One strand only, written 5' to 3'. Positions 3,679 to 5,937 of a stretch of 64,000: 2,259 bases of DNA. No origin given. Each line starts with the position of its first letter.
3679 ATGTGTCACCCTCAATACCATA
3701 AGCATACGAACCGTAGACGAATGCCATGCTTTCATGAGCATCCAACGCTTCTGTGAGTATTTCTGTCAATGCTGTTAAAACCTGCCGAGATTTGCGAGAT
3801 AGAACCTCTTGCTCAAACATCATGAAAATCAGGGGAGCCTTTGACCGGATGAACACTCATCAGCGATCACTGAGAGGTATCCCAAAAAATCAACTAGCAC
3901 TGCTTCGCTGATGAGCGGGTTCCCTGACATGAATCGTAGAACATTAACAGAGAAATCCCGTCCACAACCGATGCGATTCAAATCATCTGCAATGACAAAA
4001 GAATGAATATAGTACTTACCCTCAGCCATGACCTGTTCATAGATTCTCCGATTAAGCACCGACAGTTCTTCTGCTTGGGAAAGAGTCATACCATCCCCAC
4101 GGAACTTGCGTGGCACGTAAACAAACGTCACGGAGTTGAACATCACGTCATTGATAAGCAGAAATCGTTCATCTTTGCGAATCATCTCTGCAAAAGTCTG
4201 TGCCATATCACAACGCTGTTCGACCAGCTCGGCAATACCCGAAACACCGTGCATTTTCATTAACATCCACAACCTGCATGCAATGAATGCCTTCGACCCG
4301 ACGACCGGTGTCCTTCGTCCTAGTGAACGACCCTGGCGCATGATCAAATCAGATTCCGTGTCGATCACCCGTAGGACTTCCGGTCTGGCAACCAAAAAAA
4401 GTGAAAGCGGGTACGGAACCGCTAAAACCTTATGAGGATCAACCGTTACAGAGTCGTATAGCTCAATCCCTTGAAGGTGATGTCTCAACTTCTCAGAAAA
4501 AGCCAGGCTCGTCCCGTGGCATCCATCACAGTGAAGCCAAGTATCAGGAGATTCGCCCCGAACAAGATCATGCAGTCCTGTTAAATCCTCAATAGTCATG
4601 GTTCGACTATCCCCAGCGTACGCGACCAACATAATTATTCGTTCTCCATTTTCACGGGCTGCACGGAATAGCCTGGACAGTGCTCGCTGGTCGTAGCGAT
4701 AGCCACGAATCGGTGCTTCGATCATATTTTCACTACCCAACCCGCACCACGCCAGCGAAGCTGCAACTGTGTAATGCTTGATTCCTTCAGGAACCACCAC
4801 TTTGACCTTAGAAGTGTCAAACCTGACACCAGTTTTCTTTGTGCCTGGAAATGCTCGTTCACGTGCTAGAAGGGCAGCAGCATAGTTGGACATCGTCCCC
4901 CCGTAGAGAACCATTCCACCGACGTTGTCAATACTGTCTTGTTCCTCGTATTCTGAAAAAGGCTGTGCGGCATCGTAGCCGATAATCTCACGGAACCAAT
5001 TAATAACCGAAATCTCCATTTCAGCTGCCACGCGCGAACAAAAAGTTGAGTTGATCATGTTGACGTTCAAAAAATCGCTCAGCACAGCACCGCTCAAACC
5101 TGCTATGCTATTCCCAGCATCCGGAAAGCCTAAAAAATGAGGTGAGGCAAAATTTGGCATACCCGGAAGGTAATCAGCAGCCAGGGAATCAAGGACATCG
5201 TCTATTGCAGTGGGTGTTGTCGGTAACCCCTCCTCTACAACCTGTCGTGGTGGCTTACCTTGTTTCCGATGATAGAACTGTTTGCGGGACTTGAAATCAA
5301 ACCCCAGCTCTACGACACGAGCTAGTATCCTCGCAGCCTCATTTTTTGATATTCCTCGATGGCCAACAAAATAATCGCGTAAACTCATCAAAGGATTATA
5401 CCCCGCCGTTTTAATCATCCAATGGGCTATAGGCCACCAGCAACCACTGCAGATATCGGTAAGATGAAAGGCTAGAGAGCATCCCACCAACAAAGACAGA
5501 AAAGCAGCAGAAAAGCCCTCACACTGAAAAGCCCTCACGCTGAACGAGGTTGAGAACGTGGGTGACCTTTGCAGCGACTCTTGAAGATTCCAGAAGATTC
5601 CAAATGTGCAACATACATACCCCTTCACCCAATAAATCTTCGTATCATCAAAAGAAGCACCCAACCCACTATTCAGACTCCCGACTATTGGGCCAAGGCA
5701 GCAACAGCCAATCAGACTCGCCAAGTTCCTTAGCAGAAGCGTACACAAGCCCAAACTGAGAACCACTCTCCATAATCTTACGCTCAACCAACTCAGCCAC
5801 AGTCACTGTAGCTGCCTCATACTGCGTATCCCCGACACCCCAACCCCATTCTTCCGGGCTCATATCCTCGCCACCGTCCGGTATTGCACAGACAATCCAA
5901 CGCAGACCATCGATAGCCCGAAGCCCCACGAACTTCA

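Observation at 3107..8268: YcaO-less pair of SagB-type proteins (one with an RRE-like N-domain) co-oriented with a PLP decarboxylase and a nucleotidyltransferase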

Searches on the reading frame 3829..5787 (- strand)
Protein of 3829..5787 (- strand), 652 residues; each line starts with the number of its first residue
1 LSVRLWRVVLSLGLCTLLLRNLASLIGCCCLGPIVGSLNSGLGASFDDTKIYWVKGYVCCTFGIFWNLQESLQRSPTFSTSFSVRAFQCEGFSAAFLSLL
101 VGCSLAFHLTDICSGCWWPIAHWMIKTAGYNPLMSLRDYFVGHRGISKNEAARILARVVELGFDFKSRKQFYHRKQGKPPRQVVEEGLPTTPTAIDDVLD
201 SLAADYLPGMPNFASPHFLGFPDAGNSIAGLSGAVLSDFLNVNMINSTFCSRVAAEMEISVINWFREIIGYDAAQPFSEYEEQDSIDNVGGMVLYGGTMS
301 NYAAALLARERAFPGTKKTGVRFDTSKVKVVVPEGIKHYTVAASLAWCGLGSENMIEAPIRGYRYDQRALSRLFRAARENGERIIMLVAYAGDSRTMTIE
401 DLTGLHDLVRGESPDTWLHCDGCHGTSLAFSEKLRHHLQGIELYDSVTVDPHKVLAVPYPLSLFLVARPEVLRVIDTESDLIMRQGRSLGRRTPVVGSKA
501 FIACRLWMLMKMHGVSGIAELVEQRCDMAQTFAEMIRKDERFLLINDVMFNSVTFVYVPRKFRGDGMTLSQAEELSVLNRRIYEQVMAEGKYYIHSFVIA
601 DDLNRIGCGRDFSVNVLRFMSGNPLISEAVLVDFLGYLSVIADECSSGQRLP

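Call 3: search_protein_families(library=pfam, proteins=[window:3829-5787:-], max_evalue=0.1)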
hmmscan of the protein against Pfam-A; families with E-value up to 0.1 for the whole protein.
window:3829-5787:- (652 aa): 1 family
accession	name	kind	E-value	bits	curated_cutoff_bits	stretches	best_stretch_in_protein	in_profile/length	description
PF00282.25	Pyridoxal_deC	-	3.7e-39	135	27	1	183-557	7-374/375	Pyridoxal-dependent decarboxylase conserved domain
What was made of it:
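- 3829..5418 (-): Group II PLP-dependent decarboxylase, 529 aa. It is the first gene of a separate conserved cassette. PF00282 at 135 bits (call 3).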

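Call 4: search_protein_families(library=ncbifam, proteins=[window:3829-5787:-], max_evalue=0.1)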
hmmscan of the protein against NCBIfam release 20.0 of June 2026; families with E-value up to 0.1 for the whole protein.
window:3829-5787:- (652 aa): 5 families
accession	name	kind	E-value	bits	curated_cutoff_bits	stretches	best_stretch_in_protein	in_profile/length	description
TIGR03799.1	NOD_PanD_pyr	equivalog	1.5e-40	139.1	606.1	1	184-635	58-516/522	pyridoxal-dependent aspartate 1-decarboxylase PanP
NF052646.1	DABADecarRhbB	equivalog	1.5e-19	69.9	900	1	291-570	158-433/491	L-2,4-diaminobutyrate decarboxylase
TIGR03812.1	tyr_de_CO2_Arch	equivalog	2.3e-14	53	299.4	1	254-555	57-324/375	tyrosine decarboxylase MfnA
NF002748.0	PRK02769.1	equivalog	2.7e-08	32.9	305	1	370-547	147-321/382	histidine decarboxylase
TIGR03811.1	tyr_de_CO2_Ent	equivalog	0.0031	16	905.3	0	329-425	224-323/608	tyrosine decarboxylase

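Call 7: search_protein_families(library=padloc, proteins=[window:3829-5787:-], max_evalue=0.1)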
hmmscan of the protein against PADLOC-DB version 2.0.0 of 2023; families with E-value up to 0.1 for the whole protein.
window:3829-5787:- (652 aa): 0 families

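Call 31: find_homologous_proteins(query=window:3829-5418:-, max_evalue=1e-10)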
Query window:3829-5418:- (529 aa): 378 proteins with E <= 1e-10 among 8000 candidates; the best 120 are listed.
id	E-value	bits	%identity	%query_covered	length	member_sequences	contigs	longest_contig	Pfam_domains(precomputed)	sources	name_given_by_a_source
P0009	0.0e+0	1205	100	100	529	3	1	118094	PF00282.26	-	-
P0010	6.8e-226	769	66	97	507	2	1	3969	PF00282.26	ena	-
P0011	3.8e-222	757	64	97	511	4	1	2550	PF00282.26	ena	-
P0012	6.4e-193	660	58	96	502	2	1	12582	PF00282.26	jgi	-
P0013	2.3e-191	655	56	95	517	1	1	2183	PF00282.26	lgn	-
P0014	1.5e-190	653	57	96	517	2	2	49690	PF00282.26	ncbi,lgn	-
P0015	2.0e-186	639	55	96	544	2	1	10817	PF00282.26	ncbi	-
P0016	2.2e-183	629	54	96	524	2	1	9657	PF00282.26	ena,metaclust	metaclust:\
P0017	3.1e-180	619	55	97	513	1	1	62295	PF00282.26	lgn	-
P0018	3.7e-180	618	54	98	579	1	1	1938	PF00282.26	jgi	jgi:L-2,4-diaminobutyrate decarboxylase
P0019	9.1e-179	614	56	92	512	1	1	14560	PF00282.26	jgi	jgi:L-2,4-diaminobutyrate decarboxylase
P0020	5.3e-165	568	50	95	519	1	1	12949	PF00282.26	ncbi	-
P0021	1.0e-162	561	51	95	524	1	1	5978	PF00282.26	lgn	-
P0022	1.2e-159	551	50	95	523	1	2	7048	PF00282.26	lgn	-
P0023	3.0e-145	503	49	92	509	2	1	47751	PF00282.26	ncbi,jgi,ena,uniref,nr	ncbi:pyridoxal phosphate-dependent decarboxylase family protein [Actinophytocola sp.]|uniref:pyridox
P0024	8.8e-142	492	47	94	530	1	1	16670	PF00282.26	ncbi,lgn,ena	-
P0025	2.1e-141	490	48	95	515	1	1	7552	PF00282.26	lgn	-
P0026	3.1e-139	483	47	95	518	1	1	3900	PF00282.26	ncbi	-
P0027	9.6e-139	482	46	95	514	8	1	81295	PF00282.26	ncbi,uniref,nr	ncbi:pyridoxal phosphate-dependent decarboxylase family protein [Nocardia carnea]|uniref:pyridoxal p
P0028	1.6e-138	481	45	94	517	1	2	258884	PF00282.26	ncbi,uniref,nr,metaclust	ncbi:pyridoxal phosphate-dependent decarboxylase family protein [Nocardia vermiculata]|uniref:Pyrido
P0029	4.9e-138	479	46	94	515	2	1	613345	PF00282.26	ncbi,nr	ncbi:pyridoxal phosphate-dependent decarboxylase family protein [Nocardia stercoris]|nr:pyridoxal-de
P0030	1.9e-137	477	45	96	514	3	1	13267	PF00282.26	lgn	-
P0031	1.2e-136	475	47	95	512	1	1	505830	PF00282.26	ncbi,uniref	ncbi:pyridoxal-dependent decarboxylase [Actinocrispum sp. NPDC049592]|uniref:pyridoxal phosphate-dep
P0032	9.6e-136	472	47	94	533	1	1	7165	PF00282.26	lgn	-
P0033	1.3e-133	465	44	95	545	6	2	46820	PF00282.26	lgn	-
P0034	1.9e-127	444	45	93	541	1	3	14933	PF00282.26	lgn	-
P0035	6.7e-124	433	43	95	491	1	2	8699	PF00282.26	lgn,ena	-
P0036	5.3e-123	430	44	94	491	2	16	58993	PF00282.26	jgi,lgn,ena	-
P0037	1.8e-122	428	42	94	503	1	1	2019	PF00282.26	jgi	jgi:L-2,4-diaminobutyrate decarboxylase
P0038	9.3e-122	426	42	94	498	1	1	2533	PF00282.26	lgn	-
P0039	1.3e-121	425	43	92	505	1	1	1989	PF00282.26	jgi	-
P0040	1.6e-121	425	42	93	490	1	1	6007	PF00282.26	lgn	-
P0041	1.7e-121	425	42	94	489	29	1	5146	PF00282.26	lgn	-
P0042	3.3e-121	424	43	93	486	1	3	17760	PF00282.26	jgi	jgi:L-2,4-diaminobutyrate decarboxylase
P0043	6.0e-121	423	41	95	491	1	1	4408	PF00282.26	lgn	-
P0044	1.3e-120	422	42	94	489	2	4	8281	PF00282.26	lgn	-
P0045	1.7e-120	421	42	93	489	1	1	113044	PF00282.26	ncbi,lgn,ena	-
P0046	3.1e-120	421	43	93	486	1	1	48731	PF00282.26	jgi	jgi:L-2,4-diaminobutyrate decarboxylase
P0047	4.4e-120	420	41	95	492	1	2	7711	PF00282.26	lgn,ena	-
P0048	6.1e-120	420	41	95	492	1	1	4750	PF00282.26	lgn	-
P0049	9.3e-120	419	42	93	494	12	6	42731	PF00282.26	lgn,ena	-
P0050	1.7e-119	418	44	92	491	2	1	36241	PF00282.26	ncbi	ncbi:MAG: pyridoxal phosphate-dependent decarboxylase family protein [Actinokineospora sp.]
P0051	2.6e-119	418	42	95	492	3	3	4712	PF00282.26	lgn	-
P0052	2.6e-119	418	41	95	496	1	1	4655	PF00282.26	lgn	-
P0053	3.2e-119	417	43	96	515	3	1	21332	PF00282.26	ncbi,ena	-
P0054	3.3e-119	417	41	95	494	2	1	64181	PF00282.26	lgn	-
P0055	3.3e-119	417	42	94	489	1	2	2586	PF00282.26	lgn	-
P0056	5.0e-119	417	42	93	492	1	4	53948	PF00282.26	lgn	-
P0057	1.3e-118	415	42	94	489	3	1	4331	PF00282.26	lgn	-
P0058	1.9e-118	415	42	95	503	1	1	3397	PF00282.26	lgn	-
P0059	2.3e-118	414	42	93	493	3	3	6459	PF00282.26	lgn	-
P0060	3.1e-118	414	41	94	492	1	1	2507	PF00282.26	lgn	-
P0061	4.7e-118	413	41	95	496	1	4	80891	PF00282.26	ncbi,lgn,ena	-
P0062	5.8e-118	413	41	93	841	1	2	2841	PF00282.26,PF00155.28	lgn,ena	-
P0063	8.7e-118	413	43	94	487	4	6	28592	PF00282.26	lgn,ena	-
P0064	9.9e-118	412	41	95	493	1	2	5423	PF00282.26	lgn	-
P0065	1.0e-117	412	41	93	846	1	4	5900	PF00282.26,PF00155.28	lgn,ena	-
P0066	1.3e-117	412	41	95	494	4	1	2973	PF00282.26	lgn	-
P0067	1.5e-117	412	42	93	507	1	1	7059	PF00282.26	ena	-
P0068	1.8e-117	411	41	94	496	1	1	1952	PF00282.26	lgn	-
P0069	1.9e-117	411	41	95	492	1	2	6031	PF00282.26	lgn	-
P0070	2.4e-117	411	42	92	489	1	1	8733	PF00282.26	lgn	-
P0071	2.4e-117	411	41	95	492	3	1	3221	PF00282.26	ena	-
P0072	2.9e-117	411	42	95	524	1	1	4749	PF00282.26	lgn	-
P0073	3.0e-117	411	40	95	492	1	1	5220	PF00282.26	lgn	-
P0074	4.3e-117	410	41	93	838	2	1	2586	PF00282.26,PF00155.28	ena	-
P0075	4.3e-117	410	41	94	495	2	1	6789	PF00282.26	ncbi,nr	ncbi:MAG: pyridoxal-dependent decarboxylase [Clostridia bacterium]|nr:pyridoxal-dependent decarboxyl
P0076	4.5e-117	410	42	94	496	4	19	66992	PF00282.26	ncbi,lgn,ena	-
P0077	4.9e-117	410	42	94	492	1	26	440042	PF00282.26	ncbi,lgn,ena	-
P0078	5.1e-117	410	43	90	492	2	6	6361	PF00282.26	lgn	-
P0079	6.0e-117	410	41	93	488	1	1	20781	PF00282.26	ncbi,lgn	-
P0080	6.7e-117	410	42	94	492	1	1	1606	PF00282.26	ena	-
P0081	8.8e-117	409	42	94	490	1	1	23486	PF00282.26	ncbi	-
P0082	1.0e-116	409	41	94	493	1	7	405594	PF00282.26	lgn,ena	-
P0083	1.2e-116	409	41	95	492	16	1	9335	PF00282.26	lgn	-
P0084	1.3e-116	409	42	94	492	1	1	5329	PF00282.26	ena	-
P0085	1.4e-116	408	41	95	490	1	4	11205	PF00282.26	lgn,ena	-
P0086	1.6e-116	408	42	92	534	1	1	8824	PF00282.26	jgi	jgi:glutamate/tyrosine decarboxylase-like PLP-dependent enzyme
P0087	1.6e-116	408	42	96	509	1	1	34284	PF00282.26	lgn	-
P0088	1.9e-116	408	42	98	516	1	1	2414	PF00282.26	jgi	jgi:L-2,4-diaminobutyrate decarboxylase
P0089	2.0e-116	408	40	95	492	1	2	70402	PF00282.26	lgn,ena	-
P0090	3.1e-116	407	40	93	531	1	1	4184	PF00282.26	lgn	-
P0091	4.2e-116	407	42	94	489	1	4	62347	PF00282.26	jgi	-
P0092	4.6e-116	407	42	94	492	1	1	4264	PF00282.26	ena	-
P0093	4.8e-116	407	42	93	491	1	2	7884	PF00282.26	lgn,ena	-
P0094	5.8e-116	406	42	93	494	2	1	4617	PF00282.26,PF01041.24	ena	-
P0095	7.6e-116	406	41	94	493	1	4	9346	PF00282.26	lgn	-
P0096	8.9e-116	406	42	94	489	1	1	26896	PF00282.26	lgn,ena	-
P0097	1.2e-115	405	42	93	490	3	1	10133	PF00282.26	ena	-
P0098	1.6e-115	405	40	94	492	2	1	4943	PF00282.26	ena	-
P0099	3.0e-115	404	41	94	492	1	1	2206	PF00282.26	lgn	-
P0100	3.7e-115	404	41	94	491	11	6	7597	PF00282.26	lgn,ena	-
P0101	4.5e-115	404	42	93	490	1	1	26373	PF00282.26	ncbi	-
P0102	5.7e-115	403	40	94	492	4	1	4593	PF00282.26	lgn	-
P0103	5.9e-115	403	40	95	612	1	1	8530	PF00282.26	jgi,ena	-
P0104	6.9e-115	403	41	94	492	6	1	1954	PF00282.26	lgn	-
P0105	7.1e-115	403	40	96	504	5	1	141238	PF00282.26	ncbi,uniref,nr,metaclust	ncbi:pyridoxal-dependent decarboxylase (plasmid) [Bacillus cereus]|uniref:pyridoxal phosphate-depend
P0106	8.1e-115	403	40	94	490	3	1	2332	PF00282.26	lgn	-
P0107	8.4e-115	403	42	93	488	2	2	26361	PF00282.26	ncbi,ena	-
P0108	1.1e-114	402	42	94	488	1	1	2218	PF00282.26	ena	-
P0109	1.4e-114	402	40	95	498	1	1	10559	PF00282.26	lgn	-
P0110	2.4e-114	401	41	95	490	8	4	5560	PF00282.26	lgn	-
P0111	3.0e-114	401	41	94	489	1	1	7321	PF00282.26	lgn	-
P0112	3.2e-114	401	40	94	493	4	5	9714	PF00282.26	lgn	-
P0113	3.9e-114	400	42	95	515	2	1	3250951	PF00282.26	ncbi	-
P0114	4.7e-114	400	41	93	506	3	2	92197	PF00282.26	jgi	-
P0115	4.9e-114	400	41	93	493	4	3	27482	PF00282.26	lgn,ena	-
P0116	6.9e-114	400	42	93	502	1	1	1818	PF00282.26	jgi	jgi:L-2,4-diaminobutyrate decarboxylase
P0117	7.9e-114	399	41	94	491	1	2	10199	PF00282.26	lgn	-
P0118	7.9e-114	399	42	93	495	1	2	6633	PF00282.26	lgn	-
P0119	8.0e-114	399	40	94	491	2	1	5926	PF00282.26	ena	-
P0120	1.0e-113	399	41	95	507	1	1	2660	PF00282.26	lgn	-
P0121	1.3e-113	399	40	96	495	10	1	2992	PF00282.26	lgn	-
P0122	1.7e-113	398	41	95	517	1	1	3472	PF00282.26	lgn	-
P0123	1.9e-113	398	41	95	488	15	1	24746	PF00282.26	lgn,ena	-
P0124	1.9e-113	398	41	93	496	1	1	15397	PF00282.26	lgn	-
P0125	3.0e-113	398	41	95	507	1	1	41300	PF00282.26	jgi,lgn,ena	-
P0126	4.4e-113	397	42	88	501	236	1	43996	PF00282.26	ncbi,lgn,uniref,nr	ncbi:pyridoxal phosphate-dependent decarboxylase family protein [Streptococcus pneumoniae]|uniref:py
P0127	5.3e-113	397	40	94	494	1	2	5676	PF00282.26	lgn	-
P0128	5.9e-113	397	40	93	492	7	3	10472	PF00282.26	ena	-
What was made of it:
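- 3829..5418 (-): More than 378 homologues (call 31).
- The sequence appears to be from a metagenome assembly (the 100% match P0009 sits on a 118-kb contig, call 31).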

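Call 32: find_encoding_contigs(protein=P0010, flank=6000, max_places=2)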
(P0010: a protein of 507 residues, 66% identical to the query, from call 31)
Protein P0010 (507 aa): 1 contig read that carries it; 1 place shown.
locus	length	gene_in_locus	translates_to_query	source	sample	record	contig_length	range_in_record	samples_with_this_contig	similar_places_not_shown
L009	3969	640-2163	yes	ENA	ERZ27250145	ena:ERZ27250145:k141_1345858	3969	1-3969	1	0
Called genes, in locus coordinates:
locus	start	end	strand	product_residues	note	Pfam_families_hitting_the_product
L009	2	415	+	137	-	?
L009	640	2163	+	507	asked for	PF00282:Pyridoxal_deC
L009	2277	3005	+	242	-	-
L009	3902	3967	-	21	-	?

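Call 33: find_encoding_contigs(protein=P0012, flank=6000, max_places=2)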
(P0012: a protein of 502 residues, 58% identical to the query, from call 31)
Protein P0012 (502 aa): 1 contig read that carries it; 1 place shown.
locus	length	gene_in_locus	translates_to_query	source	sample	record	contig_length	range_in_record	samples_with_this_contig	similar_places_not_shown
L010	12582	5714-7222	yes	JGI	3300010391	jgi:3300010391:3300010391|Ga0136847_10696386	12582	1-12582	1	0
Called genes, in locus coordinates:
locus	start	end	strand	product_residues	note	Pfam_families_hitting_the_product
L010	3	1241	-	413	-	?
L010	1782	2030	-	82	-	-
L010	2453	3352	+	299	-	-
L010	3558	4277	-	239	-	PF01171:ATP_bind_3 (faint), PF06508:QueC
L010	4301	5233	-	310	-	PF05717:TnpB_IS66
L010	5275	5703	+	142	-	-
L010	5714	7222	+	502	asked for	PF00282:Pyridoxal_deC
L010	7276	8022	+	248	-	PF22600:MTPAP-like_central (weak)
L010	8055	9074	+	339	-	PF00155:Aminotran_1_2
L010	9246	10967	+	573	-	PF00133:tRNA-synt_1, PF09334:tRNA-synt_1g, PF19303:Anticodon_3, PF08264:Anticodon_1 (weak)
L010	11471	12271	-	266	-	PF01930:Cas_Cas4 (faint), PF12705:PDDEXK_1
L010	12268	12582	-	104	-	?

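Call 34: find_encoding_contigs(protein=P0014, flank=6000, max_places=2)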
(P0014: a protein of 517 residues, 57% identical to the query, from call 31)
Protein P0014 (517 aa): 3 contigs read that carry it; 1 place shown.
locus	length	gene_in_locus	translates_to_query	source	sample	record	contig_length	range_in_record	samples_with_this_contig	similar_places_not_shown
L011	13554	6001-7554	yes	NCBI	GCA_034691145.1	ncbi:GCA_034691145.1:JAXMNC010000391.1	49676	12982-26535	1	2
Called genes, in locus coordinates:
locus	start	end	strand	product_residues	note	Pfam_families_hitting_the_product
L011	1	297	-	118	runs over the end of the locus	PF21983:NikA-like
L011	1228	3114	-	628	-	PF00515:TPR_1 (faint), PF07719:TPR_2 (faint), PF13424:TPR_12 (weak), PF02954:HTH_8 (weak), PF00072:Response_reg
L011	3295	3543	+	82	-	-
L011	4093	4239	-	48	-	-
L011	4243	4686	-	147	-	-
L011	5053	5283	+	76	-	-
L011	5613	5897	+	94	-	PF01982:CTP-dep_RFKase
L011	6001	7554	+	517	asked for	PF00282:Pyridoxal_deC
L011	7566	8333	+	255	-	-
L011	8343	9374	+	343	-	PF00155:Aminotran_1_2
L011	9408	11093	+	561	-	PF00133:tRNA-synt_1, PF09334:tRNA-synt_1g, PF19303:Anticodon_3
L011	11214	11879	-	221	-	PF01048:PNP_UDP_1 (faint)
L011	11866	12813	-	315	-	PF04055:Radical_SAM, PF13353:Fer4_12 (weak), PF13186:SPASM (weak)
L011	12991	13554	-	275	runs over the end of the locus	PF13469:Sulfotransfer_3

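Call 47: find_encoding_contigs(protein=P0017, flank=7000, max_places=2)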
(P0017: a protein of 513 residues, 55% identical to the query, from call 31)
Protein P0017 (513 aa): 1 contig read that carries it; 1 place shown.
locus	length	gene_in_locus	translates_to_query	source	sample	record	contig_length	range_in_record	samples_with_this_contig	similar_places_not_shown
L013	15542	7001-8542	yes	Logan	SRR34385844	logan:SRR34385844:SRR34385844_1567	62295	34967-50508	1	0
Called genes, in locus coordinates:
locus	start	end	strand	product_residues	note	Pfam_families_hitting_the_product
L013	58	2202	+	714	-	PF19313:DUF5916 (weak)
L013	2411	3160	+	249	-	PF06182:ABC2_membrane_6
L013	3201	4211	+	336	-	-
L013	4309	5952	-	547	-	-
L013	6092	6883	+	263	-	PF13489:Methyltransf_23, PF01209:Ubie_methyltran, PF05175:MTS (weak), PF24675:NpmA (weak), PF08241:Methyltransf_11, PF08242:Methyltransf_12, PF13649:Methyltransf_25, PF13847:Methyltransf_31, +1 more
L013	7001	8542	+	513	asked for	PF00282:Pyridoxal_deC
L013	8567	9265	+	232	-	-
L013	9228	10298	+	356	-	PF00155:Aminotran_1_2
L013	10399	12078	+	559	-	PF00133:tRNA-synt_1, PF09334:tRNA-synt_1g, PF19303:Anticodon_3, PF08264:Anticodon_1 (faint)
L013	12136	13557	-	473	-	PF08245:Mur_ligase_M, PF02875:Mur_ligase_C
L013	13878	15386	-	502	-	PF00196:GerE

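Call 48: find_encoding_contigs(protein=P0028, flank=7000, max_places=2)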
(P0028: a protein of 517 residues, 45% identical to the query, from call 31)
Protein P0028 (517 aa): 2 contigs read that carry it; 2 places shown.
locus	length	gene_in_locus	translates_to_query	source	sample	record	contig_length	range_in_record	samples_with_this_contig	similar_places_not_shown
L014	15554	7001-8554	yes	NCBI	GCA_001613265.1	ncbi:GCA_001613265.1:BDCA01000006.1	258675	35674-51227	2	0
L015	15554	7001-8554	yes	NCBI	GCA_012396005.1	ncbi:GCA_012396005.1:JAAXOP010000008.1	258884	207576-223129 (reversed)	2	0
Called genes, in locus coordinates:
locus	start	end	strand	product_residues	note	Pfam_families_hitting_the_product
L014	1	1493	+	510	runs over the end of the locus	PF13556:HTH_30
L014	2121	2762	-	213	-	PF00440:TetR_N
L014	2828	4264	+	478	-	PF00070:Pyr_redox (faint), PF00890:FAD_binding_2 (faint), PF01266:DAO (weak), PF01494:FAD_binding_3, PF03486:HI0933_like (faint), PF07992:Pyr_redox_2 (faint), PF13450:NAD_binding_8 (faint), PF21274:Rng_hyd_C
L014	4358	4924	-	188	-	PF18306:LDcluster4, PF03641:Lysine_decarbox (weak)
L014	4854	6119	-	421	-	-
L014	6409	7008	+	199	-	-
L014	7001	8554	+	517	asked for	PF00282:Pyridoxal_deC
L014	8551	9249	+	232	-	-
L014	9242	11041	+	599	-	PF00133:tRNA-synt_1 (faint), PF09334:tRNA-synt_1g, PF19303:Anticodon_3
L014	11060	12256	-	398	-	PF06441:EHN, PF00561:Abhydrolase_1, PF12697:Abhydrolase_6 (weak)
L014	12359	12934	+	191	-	PF07336:ABATE, PF11706:zf-CGNR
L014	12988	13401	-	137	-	-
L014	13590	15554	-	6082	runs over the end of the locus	PF00668:Condensation, PF00501:AMP-binding, PF00550:PP-binding, PF00668:Condensation, PF00501:AMP-binding, PF13193:AMP-binding_C, PF00550:PP-binding, PF00668:Condensation, +13 more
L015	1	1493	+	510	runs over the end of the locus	PF13556:HTH_30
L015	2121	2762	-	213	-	PF00440:TetR_N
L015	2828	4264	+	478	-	PF00070:Pyr_redox (faint), PF00890:FAD_binding_2 (faint), PF01266:DAO (weak), PF01494:FAD_binding_3, PF03486:HI0933_like (faint), PF07992:Pyr_redox_2 (faint), PF13450:NAD_binding_8 (faint), PF21274:Rng_hyd_C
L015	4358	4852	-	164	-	PF18306:LDcluster4, PF03641:Lysine_decarbox (weak)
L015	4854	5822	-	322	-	-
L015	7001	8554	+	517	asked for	PF00282:Pyridoxal_deC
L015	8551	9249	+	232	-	-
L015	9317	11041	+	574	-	PF00133:tRNA-synt_1 (weak), PF09334:tRNA-synt_1g, PF19303:Anticodon_3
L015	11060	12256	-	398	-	PF06441:EHN, PF00561:Abhydrolase_1, PF12697:Abhydrolase_6 (weak)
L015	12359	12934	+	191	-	PF07336:ABATE, PF11706:zf-CGNR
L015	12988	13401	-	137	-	-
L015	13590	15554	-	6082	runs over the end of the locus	PF00668:Condensation, PF00501:AMP-binding, PF00550:PP-binding, PF00668:Condensation, PF00501:AMP-binding, PF13193:AMP-binding_C, PF00550:PP-binding, PF00668:Condensation, +13 more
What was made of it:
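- Decarboxylase-NTase-(AT)-MetRS synteny is seen in L010, L011, L013 and L014/L015 (calls 33, 34, 47, 48). The decarboxylase-NTase pair has its own conserved partners (calls 33, 34, 47, 48).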

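Call 49: search_dna_similar(query=window:3829-5418:-, collection=plasmids, mode=protein, max_evalue=1e-30, max_rows=25)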
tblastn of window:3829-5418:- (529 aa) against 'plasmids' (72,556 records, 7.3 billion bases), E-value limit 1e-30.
Records with a match: 8; places in all: 8; records where one place covers at least 80% of the query: 5.
Best place of each record, by identity: <60% 8.
By first word of the organism name: Streptomyces 3; Bacillus 1; Nocardia 1; Roseibium 1; Halorussus 1; Natrinema 1.
By predicted mobility (MOB-suite, as given by PLSDB): non-mobilizable 5; mobilizable 3.
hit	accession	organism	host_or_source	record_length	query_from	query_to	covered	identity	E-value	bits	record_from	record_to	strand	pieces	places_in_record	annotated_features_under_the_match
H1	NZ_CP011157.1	Bacillus cereus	cell culture,vomit of food poisoning ...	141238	12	519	96%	40.4%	3e-115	382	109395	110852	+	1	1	pyridoxal-dependent decarboxylase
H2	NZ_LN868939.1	Nocardia farcinica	not known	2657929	21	521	95%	39.7%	9e-96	326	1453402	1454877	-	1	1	none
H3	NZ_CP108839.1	Streptomyces sp. NBC_00853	-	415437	24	515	93%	39.1%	2e-107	359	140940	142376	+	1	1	pyridoxal-dependent decarboxylase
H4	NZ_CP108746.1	Streptomyces sp. NBC_00963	-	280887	31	523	93%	38.3%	2e-96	328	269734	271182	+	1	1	pyridoxal-dependent decarboxylase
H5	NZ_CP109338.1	Streptomyces sp. NBC_00455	-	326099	31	523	93%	38.3%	2e-96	328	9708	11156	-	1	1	pyridoxal-dependent decarboxylase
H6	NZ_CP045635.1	Roseibium aggregatum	-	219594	27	440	78%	31.0%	6e-54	204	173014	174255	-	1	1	pyridoxal-dependent decarboxylase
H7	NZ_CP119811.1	Halorussus caseinilyticus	cell culture,coastal saline-alkali land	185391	61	471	78%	27.0%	5e-37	153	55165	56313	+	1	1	aminotransferase class I/II-fold pyridoxal phosphate-dependent enzyme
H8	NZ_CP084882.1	Natrinema zhouii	pure culture,Salt mine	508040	61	458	75%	25.9%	9e-34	144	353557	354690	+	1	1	aminotransferase class I/II-fold pyridoxal phosphate-dependent enzyme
